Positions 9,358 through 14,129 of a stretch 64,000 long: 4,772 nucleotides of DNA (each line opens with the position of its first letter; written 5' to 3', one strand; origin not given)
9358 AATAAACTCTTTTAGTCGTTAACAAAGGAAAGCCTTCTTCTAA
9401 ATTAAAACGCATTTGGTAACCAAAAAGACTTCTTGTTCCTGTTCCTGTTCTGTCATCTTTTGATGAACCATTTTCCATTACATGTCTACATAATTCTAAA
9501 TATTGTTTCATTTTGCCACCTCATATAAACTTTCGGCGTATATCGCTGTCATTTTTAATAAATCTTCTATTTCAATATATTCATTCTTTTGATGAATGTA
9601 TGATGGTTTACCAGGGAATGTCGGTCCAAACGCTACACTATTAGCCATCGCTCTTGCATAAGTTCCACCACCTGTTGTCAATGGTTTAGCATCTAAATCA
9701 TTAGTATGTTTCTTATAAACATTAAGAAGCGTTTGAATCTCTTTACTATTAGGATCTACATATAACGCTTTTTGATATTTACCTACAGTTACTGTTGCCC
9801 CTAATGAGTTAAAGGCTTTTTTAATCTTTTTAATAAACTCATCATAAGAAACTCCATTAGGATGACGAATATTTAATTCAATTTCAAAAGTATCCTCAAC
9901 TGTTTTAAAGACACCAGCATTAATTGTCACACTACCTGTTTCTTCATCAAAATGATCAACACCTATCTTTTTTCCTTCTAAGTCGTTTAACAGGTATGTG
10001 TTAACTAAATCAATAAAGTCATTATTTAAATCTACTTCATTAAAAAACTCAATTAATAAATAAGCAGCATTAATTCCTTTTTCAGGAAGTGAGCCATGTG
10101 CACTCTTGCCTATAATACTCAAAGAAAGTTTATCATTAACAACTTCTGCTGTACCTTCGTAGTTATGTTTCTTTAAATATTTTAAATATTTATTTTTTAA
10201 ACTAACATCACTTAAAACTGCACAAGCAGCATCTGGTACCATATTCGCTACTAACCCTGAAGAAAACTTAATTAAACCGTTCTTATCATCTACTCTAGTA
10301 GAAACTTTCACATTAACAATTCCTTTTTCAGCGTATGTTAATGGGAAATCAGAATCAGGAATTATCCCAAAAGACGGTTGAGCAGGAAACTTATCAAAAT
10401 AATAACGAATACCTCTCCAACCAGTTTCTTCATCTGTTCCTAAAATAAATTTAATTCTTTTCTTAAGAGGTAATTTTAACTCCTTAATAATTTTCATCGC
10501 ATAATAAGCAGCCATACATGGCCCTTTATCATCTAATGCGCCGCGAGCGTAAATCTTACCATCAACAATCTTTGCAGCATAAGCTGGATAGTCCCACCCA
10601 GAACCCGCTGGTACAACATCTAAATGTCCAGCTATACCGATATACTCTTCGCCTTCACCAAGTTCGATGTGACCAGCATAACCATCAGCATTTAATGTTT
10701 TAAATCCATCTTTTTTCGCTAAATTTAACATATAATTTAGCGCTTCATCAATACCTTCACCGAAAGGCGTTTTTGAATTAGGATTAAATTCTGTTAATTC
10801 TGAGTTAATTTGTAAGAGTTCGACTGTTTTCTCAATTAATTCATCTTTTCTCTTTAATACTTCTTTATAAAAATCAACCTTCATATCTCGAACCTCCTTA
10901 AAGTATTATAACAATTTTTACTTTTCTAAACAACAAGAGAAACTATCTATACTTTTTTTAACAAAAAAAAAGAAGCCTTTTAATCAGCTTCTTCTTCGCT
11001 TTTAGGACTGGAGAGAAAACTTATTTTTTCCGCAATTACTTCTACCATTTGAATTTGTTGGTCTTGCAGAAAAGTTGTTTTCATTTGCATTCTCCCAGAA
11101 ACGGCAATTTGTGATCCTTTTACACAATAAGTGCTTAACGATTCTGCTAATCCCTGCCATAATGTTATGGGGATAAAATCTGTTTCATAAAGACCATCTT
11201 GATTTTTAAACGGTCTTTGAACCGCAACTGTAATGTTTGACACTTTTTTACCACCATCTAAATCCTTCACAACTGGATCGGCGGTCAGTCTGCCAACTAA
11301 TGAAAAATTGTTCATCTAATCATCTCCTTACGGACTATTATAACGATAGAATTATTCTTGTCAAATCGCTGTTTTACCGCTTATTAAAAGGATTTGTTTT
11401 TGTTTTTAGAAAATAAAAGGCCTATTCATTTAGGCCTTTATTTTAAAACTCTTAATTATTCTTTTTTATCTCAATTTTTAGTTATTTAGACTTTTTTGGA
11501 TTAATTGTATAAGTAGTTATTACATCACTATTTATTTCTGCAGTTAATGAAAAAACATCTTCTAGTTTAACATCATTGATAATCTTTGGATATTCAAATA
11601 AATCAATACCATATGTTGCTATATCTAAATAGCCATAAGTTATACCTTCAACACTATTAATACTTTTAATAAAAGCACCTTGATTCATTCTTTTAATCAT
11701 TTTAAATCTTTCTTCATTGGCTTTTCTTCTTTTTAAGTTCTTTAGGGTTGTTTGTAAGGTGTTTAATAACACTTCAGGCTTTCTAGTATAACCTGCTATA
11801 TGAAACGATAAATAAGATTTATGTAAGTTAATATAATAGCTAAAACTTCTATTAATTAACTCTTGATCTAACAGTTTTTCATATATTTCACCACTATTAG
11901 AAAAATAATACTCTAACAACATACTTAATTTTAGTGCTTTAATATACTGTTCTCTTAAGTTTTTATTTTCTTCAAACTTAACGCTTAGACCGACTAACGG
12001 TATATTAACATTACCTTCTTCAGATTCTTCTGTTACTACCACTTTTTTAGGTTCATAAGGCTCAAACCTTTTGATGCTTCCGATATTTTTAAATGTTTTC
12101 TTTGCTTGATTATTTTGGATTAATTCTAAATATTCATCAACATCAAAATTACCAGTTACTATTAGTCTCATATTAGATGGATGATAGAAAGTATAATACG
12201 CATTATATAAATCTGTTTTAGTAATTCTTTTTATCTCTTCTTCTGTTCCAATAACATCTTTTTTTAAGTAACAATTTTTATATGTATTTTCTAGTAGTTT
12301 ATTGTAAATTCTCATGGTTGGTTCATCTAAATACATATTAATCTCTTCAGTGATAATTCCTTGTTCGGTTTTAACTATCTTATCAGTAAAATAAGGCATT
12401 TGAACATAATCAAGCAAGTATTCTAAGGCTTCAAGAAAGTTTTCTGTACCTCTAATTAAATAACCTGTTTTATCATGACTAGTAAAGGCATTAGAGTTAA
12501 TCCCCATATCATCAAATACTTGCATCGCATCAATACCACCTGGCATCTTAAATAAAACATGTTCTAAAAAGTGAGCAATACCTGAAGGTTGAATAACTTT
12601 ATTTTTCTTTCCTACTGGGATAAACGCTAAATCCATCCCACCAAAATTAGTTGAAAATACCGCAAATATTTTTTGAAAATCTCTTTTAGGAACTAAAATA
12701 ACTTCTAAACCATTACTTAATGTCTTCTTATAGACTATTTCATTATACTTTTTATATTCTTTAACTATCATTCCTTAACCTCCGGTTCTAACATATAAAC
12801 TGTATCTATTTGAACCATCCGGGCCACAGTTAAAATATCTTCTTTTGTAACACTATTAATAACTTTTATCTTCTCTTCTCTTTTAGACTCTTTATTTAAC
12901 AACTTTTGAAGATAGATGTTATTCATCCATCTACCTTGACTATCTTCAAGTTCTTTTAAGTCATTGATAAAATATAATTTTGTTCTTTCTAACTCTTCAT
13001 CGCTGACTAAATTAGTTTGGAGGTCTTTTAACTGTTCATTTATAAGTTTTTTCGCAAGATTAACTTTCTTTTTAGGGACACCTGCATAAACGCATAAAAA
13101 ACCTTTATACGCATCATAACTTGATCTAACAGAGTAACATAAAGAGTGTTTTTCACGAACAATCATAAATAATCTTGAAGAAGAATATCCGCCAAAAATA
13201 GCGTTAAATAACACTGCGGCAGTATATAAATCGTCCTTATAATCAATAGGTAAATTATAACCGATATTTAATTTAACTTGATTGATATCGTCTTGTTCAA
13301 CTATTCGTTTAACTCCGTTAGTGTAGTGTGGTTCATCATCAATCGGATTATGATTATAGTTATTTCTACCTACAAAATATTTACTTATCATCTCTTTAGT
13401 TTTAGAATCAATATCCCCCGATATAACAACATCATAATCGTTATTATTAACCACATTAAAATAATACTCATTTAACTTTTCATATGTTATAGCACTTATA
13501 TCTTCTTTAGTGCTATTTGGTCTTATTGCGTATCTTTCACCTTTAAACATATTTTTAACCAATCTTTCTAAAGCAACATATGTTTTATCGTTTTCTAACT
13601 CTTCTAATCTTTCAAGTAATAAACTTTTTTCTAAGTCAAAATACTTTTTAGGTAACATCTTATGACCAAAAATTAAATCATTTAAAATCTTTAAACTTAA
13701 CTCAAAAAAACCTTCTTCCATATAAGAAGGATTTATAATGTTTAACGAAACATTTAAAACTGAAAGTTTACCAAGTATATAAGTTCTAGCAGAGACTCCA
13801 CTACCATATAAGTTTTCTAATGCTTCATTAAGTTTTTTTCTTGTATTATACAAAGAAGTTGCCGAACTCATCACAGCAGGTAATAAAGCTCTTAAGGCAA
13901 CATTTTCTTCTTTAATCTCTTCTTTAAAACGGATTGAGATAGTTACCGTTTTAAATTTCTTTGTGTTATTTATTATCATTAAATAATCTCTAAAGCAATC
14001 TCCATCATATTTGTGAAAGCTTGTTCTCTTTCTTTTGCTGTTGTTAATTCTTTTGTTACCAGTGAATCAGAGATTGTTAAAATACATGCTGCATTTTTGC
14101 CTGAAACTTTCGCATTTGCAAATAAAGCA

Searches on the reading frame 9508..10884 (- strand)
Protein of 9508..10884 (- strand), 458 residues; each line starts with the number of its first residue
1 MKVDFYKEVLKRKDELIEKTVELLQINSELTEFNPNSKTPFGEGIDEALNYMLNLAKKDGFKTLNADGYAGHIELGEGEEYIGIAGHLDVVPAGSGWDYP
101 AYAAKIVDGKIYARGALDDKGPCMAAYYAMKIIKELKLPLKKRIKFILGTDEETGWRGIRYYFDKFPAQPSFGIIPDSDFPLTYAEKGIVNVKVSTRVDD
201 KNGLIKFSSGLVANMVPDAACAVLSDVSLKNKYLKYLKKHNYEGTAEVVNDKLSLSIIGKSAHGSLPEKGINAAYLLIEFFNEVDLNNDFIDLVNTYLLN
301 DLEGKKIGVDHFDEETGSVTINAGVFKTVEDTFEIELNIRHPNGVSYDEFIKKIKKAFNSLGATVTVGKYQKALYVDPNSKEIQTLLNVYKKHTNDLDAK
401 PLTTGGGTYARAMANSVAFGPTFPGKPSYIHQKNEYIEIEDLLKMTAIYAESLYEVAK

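Call 46: search_protein_families(library=ncbifam, proteins=[window:9508-10884:-], max_evalue=1e-10)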
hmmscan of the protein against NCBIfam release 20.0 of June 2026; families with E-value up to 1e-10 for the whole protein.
window:9508-10884:- (458 aa): 29 families (the best 25 are shown)
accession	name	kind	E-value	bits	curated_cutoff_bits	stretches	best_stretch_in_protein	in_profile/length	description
NF005591.0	PRK07318.1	equivalog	7.8e-171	569.5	435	1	1-458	1-466/466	dipeptidase PepV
TIGR01887.1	dipeptidaselike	subfamily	3.3e-151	504.5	207.95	1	13-452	1-446/447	Sapep family Mn(2+)-dependent dipeptidase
TIGR01886.1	dipeptidase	equivalog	2.5e-131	438.8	632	1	3-458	2-466/466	dipeptidase PepV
NF005542.0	PRK07205.1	subfamily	2.1e-104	349.8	602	1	11-457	8-442/444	M20 family metallopeptidase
NF052477.1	3M3SH_dipept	exception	1.9e-100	337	1025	1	10-456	7-465/469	Cys-Gly-3M3SH dipeptidase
NF004809.0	PRK06156.1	equivalog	3.1e-75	254.3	438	1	9-457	94-568/573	dipeptidase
TIGR01910.1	DapE-ArgE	subfamily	5e-41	141.2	217.6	2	39-197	14-186/373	ArgE/DapE family deacylase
NF006399.0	PRK08651.1-2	equivalog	4.3e-33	114.9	381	2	14-197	4-187/405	succinyl-diaminopimelate desuccinylase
NF006365.0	PRK08588.1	subfamily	2e-29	103.1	289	2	74-196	59-185/383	succinyl-diaminopimelate desuccinylase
NF010589.0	PRK13983.1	equivalog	2.2e-29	102.6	333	1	7-194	7-210/409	M20 family metallo-hydrolase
NF009557.0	PRK13009.1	equivalog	1.7e-27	96.5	284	1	36-154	16-136/377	succinyl-diaminopimelate desuccinylase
NF009555.0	PRK13004.1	equivalog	1.9e-26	92.9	321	1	55-196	44-190/399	YgeY family selenium metabolism-linked hydrolase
NF006400.0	PRK08651.1-3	equivalog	5e-26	91.4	374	2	75-178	79-184/410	succinyl-diaminopimelate desuccinylase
TIGR01892.1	AcOrn-deacetyl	equivalog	6.9e-26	91.1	297.7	1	77-217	57-196/365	acetylornithine deacetylase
TIGR01246.1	dapE_proteo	equivalog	1.3e-22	80.3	361.8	1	48-154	21-132/370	succinyl-diaminopimelate desuccinylase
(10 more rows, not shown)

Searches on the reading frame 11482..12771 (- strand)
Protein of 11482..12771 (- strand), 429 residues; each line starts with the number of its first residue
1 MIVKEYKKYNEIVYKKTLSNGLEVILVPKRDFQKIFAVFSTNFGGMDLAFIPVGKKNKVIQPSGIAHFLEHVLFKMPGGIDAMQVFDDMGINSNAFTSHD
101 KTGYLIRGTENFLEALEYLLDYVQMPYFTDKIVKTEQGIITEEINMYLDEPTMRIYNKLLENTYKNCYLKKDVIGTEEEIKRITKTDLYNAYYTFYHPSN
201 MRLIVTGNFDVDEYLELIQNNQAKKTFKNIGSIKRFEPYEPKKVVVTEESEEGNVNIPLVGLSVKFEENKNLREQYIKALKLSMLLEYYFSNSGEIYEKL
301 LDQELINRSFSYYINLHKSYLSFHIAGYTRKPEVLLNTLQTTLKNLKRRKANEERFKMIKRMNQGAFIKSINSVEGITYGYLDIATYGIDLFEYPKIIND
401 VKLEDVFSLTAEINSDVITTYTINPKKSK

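Call 46: search_protein_families(library=ncbifam, proteins=[window:11482-12771:-], max_evalue=1e-10)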
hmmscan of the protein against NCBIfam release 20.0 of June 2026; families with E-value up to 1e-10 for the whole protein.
window:11482-12771:- (429 aa): 2 families
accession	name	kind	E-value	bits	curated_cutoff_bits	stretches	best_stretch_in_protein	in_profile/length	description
NF047421.1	YfmH_fam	equivalog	4.1e-122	408.4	250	1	5-426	2-424/425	EF-P 5-aminopentanol modification-associated protein YfmH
NF047422.1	YfmF_fam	equivalog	1.3e-12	47.4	285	1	126-257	117-251/412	EF-P 5-aminopentanol modification-associated protein YfmF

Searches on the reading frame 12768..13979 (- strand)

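Call 65: search_protein_families(library=pfam, proteins=[window:12768-13979:-], max_evalue=0.00001)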
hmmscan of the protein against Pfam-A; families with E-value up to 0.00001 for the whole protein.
window:12768-13979:- (403 aa): 1 family
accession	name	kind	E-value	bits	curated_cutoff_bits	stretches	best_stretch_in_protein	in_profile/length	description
PF05193.26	Peptidase_M16_C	-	1.2e-31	110.5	23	1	164-334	2-178/181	Peptidase M16 inactive domain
